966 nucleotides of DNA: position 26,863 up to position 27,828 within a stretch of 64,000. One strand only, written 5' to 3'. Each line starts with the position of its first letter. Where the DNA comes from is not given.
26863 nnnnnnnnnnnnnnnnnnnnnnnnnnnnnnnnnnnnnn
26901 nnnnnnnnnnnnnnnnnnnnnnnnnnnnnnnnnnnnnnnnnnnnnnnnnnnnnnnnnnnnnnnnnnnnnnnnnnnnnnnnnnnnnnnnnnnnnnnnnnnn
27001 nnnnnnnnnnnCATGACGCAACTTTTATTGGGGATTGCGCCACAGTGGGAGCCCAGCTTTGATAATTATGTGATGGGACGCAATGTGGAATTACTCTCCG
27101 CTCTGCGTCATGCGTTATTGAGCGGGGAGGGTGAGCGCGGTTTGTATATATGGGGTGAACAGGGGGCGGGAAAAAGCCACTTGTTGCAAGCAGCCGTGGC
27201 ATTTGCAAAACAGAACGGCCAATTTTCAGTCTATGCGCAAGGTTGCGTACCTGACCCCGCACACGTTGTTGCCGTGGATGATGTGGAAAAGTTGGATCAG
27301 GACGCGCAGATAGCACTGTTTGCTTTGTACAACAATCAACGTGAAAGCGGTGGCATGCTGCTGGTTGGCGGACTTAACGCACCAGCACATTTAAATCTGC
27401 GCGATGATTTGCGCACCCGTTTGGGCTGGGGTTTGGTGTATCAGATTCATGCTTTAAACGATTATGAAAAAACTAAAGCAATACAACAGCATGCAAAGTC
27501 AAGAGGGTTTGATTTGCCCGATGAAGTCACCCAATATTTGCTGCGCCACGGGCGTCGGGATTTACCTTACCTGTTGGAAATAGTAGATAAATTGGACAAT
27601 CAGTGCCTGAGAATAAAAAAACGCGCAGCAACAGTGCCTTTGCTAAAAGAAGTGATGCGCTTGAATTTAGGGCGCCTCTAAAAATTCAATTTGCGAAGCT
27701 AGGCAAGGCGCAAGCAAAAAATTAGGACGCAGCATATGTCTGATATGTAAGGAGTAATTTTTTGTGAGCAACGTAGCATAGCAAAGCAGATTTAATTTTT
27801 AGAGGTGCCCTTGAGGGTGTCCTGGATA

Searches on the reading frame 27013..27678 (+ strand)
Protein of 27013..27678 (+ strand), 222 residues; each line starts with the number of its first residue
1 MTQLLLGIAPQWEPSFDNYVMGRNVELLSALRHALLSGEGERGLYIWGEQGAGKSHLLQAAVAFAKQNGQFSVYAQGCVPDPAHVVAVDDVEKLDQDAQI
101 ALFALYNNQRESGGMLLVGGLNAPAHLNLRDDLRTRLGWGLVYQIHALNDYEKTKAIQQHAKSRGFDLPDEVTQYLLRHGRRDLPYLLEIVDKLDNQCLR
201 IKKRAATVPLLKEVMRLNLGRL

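Call 55: search_protein_families(library=pfam, proteins=[window:27013-27678:+], max_evalue=0.00001)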
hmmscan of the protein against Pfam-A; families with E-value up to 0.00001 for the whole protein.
window:27013-27678:+ (222 aa): 3 families
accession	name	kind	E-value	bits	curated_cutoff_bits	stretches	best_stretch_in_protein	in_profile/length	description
PF22688.2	Hda_lid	-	1e-19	70.7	27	1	150-215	1-65/65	Hda, lid domain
PF00308.24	Bac_DnaA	-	3.9e-10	40.6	23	0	15-68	6-61/162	Bacterial DnaA ATPAse domain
PF13191.12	AAA_16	-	3.6e-07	31.3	32.6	0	27-73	11-56/167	AAA ATPase domain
